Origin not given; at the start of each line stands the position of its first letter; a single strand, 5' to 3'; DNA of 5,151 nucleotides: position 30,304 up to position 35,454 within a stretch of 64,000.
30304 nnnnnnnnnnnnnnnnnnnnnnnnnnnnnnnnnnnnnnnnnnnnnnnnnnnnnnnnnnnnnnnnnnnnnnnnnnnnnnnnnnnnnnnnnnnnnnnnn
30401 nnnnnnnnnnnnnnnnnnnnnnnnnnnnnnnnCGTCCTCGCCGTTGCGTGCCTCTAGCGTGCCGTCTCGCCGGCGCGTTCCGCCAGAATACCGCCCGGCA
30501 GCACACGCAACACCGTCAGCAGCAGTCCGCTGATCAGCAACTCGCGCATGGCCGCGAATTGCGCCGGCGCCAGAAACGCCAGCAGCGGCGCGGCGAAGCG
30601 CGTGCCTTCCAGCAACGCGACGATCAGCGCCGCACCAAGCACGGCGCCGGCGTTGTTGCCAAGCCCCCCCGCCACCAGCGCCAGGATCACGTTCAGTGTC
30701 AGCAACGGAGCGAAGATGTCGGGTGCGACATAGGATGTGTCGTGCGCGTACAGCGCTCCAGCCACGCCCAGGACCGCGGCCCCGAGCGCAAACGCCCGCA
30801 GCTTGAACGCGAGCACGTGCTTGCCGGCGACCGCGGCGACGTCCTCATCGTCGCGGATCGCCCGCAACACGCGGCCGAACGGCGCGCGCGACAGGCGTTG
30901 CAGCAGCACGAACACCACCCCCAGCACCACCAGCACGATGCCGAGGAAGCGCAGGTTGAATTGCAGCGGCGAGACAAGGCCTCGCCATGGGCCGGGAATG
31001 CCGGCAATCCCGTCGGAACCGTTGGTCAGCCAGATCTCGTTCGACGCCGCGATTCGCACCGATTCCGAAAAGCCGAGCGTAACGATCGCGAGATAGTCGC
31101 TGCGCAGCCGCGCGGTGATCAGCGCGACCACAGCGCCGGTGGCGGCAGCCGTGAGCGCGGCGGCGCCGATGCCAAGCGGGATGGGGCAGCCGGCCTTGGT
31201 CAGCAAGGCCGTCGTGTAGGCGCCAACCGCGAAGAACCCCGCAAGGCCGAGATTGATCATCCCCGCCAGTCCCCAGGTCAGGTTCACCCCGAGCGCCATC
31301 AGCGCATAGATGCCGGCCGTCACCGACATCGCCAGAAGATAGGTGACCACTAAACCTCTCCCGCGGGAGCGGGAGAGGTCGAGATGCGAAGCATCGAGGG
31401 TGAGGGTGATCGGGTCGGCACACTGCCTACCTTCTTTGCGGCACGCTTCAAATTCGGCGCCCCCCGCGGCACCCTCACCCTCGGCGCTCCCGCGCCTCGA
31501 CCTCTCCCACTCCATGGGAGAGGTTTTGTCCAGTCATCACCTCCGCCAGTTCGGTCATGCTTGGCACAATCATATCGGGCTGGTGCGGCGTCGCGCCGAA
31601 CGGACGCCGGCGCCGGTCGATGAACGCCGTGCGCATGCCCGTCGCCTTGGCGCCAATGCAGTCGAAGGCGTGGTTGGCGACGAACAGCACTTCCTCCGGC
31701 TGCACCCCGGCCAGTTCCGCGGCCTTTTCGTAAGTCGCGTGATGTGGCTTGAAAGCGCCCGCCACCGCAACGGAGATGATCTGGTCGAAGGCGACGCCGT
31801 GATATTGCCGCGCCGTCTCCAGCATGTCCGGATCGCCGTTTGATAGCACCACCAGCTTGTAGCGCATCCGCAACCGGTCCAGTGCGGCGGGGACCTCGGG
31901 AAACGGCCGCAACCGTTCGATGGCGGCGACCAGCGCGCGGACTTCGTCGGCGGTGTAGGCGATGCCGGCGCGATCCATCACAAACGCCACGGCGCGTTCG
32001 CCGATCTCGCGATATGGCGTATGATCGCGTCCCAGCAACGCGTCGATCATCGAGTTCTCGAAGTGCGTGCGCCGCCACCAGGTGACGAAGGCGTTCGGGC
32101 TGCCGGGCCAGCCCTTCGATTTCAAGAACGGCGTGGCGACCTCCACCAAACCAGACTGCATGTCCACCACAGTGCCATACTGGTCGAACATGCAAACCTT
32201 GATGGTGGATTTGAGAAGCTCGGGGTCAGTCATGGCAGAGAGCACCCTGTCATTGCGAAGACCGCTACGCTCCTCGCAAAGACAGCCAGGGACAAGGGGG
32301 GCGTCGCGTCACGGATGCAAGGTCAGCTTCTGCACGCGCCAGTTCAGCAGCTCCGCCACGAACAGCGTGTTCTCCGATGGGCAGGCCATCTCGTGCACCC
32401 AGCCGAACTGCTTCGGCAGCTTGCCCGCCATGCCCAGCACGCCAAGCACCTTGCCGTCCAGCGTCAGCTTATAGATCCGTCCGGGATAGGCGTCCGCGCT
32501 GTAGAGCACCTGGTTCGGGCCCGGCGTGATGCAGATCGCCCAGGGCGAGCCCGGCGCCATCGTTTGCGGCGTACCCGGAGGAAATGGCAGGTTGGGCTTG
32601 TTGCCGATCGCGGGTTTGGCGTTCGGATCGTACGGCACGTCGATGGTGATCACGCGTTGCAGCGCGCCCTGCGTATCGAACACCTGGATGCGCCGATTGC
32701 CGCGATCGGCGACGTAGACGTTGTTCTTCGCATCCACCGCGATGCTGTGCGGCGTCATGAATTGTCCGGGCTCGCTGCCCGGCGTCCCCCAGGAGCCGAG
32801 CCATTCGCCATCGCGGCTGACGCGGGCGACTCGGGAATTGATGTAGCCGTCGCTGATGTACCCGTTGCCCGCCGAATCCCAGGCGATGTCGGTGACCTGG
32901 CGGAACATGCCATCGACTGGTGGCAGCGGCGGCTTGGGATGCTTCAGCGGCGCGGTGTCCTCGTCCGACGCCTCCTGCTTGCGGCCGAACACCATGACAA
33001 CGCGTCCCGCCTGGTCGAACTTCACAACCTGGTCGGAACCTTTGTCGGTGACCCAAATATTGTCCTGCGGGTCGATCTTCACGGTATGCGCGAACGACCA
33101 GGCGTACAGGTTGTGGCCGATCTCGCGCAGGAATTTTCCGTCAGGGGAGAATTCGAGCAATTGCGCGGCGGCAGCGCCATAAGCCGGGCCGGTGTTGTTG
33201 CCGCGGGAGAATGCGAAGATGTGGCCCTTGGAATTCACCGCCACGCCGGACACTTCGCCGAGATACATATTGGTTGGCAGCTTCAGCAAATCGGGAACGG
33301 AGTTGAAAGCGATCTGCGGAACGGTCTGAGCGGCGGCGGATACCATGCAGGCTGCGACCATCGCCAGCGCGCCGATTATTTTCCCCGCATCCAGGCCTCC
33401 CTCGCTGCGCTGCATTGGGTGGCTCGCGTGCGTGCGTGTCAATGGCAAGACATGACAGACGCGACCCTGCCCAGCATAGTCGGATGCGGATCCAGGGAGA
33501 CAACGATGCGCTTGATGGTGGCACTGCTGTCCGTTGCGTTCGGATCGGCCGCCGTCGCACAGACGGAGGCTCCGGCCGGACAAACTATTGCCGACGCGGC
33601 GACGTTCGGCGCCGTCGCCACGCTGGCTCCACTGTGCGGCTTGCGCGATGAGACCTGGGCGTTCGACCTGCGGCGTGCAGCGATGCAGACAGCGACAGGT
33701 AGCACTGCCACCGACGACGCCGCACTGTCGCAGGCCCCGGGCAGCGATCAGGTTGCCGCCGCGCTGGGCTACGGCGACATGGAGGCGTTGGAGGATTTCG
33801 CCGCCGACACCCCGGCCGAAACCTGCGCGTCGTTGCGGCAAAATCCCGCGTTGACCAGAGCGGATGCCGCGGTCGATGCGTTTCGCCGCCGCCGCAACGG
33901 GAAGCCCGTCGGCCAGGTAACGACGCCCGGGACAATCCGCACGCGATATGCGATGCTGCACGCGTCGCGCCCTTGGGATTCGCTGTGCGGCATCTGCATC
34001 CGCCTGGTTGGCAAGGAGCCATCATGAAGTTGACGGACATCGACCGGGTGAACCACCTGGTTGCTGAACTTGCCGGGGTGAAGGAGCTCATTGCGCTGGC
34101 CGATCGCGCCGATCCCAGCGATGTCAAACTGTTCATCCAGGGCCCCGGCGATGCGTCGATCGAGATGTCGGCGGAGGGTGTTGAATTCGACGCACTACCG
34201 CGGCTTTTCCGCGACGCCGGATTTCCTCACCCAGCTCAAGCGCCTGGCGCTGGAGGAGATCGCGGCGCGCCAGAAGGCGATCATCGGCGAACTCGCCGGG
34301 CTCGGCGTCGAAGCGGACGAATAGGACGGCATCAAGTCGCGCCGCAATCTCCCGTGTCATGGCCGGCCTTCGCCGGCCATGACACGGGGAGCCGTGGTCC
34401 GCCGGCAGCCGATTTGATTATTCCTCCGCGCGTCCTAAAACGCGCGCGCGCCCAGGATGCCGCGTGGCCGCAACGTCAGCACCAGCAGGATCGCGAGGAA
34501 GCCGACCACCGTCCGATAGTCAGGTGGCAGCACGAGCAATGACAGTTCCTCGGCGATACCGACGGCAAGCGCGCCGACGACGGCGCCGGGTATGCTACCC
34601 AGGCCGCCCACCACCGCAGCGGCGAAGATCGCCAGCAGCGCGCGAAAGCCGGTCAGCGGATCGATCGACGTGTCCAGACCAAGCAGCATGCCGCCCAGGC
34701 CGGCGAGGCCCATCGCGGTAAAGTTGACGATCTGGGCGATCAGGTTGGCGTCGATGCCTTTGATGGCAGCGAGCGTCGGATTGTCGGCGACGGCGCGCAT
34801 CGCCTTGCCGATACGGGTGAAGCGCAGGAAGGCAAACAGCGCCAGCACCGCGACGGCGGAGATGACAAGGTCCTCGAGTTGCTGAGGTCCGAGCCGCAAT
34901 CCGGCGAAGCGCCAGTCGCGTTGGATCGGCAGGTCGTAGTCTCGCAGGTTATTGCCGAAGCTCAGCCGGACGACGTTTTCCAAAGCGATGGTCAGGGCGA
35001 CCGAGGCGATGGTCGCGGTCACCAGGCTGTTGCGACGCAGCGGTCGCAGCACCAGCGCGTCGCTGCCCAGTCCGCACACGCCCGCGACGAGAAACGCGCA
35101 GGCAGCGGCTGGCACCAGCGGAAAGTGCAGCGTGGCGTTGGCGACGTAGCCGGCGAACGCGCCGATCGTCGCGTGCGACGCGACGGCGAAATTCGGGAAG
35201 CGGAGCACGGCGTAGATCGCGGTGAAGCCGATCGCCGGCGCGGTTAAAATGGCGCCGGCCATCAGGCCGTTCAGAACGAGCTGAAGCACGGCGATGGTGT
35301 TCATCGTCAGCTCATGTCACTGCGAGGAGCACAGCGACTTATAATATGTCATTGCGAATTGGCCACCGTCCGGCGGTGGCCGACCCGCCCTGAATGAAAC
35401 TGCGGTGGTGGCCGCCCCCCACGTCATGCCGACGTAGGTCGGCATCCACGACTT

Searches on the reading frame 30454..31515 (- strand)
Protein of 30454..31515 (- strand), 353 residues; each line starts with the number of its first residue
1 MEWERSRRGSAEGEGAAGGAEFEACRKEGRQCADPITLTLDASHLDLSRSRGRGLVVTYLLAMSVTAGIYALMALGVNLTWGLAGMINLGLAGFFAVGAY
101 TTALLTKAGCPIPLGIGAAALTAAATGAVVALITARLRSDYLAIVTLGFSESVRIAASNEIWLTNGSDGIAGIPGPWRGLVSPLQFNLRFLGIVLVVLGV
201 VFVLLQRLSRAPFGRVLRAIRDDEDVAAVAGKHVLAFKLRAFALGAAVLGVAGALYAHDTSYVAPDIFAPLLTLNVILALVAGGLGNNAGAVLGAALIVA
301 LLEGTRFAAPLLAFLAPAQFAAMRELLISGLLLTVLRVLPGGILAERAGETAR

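Call 44: search_protein_families(library=pfam, proteins=[window:30454-31515:-], max_evalue=0.0001)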
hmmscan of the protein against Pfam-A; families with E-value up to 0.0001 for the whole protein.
window:30454-31515:- (353 aa): 1 family
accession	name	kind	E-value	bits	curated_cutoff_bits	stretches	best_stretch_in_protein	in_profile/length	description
PF02653.21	BPD_transp_2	-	5e-46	157.4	26.8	1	60-336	2-269/269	Branched-chain amino acid transport system / permease component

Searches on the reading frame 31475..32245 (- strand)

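Call 44: search_protein_families(library=pfam, proteins=[window:31475-32245:-], max_evalue=0.0001)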
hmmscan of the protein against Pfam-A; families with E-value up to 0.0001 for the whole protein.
window:31475-32245:- (256 aa): 3 families
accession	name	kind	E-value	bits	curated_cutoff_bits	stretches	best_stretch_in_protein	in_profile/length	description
PF00702.32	Hydrolase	-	6.4e-19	69.5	26.4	1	15-201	1-189/191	haloacid dehalogenase-like hydrolase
PF13419.12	HAD_2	-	7.7e-13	49.4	23.8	1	94-208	61-177/178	Haloacid dehalogenase-like hydrolase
PF13242.12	Hydrolase_like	-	7.5e-06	26.2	22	1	166-233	4-75/75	HAD-hyrolase-like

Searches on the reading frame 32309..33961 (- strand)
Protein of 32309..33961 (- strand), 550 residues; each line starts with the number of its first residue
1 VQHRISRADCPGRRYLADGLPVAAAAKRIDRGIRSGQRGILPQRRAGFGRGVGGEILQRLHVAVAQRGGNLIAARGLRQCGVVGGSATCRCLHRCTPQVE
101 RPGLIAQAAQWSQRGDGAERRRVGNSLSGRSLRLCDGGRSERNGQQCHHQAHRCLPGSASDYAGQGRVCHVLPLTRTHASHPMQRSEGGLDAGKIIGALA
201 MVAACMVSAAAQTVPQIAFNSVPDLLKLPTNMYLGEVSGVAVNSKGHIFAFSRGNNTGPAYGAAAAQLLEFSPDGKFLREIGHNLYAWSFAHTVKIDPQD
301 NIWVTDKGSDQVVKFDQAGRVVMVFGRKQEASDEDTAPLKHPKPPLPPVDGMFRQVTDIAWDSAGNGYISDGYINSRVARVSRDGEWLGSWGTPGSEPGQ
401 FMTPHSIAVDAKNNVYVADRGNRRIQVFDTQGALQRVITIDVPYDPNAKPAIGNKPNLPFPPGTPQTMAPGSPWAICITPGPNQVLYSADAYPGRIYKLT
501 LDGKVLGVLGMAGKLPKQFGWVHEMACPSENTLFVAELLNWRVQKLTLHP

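Call 44: search_protein_families(library=pfam, proteins=[window:32309-33961:-], max_evalue=0.0001)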
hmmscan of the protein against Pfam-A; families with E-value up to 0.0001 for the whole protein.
window:32309-33961:- (550 aa): 4 families
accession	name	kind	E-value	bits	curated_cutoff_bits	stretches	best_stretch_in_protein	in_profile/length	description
PF01436.27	NHL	-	7.8e-14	51.4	20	1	401-428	1-28/28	NHL repeat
PF22701.2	Mala_s_1-like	-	3.9e-07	30.4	27.5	0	355-439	89-167/195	Mal s 1 allergenic protein-like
PF08450.18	SGL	-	5.6e-07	29.8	26.3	0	404-443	186-225/246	SMP-30/Gluconolactonase/LRE-like region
PF13449.12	Phytase-like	-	5.5e-05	23.6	27.6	0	404-454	70-120/284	Esterase-like activity of phytase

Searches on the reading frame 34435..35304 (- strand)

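Call 44: search_protein_families(library=pfam, proteins=[window:34435-35304:-], max_evalue=0.0001)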
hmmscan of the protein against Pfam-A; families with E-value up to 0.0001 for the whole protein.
window:34435-35304:- (289 aa): 1 family
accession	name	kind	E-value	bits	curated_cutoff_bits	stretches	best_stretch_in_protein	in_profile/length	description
PF02653.21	BPD_transp_2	-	5.4e-33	114.7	26.8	1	10-276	2-269/269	Branched-chain amino acid transport system / permease component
